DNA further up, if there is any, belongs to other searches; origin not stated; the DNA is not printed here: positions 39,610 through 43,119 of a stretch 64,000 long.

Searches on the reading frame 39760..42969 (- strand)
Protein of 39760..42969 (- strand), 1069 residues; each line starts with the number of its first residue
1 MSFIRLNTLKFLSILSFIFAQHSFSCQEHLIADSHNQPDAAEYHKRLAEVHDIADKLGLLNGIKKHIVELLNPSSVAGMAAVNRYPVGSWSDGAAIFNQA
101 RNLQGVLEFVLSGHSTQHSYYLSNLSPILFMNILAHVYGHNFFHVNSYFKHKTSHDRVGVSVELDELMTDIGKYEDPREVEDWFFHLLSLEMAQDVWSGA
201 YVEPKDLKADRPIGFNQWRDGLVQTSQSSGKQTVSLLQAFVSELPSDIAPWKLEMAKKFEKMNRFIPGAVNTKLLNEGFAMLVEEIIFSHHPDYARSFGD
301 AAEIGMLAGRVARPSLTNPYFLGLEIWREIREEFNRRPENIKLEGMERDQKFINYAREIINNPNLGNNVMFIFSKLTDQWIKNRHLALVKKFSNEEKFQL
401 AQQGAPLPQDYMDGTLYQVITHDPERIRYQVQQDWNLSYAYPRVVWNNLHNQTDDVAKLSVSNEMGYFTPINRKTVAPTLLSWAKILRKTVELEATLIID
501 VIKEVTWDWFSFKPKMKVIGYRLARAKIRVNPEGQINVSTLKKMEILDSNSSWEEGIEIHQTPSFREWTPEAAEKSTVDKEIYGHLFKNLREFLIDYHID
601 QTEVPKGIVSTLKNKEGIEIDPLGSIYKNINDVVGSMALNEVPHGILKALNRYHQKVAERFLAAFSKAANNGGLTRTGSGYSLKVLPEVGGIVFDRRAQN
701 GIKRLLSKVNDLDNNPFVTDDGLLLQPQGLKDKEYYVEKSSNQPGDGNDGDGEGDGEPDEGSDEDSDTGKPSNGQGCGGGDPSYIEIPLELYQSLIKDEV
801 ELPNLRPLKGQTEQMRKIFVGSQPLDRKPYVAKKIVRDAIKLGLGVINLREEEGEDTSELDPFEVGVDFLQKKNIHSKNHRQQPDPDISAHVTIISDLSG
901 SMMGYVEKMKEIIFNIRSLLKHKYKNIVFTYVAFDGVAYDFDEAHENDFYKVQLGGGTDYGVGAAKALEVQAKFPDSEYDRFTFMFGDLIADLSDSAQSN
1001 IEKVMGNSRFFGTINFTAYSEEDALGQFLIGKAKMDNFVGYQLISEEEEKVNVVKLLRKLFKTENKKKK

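Call 78: search_protein_families(library=pfam, proteins=[window:39760-42969:-], max_evalue=0.0001)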
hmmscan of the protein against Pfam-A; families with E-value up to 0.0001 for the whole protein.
window:39760-42969:- (1069 aa): 2 families
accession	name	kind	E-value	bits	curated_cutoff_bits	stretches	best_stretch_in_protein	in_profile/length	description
PF04285.18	DUF444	-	1.7e-16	60.7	27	1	867-1064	222-418/418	Protein of unknown function (DUF444)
PF04293.20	SpoVR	-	2.7e-12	46.6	27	1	100-397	68-381/407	SpoVR like protein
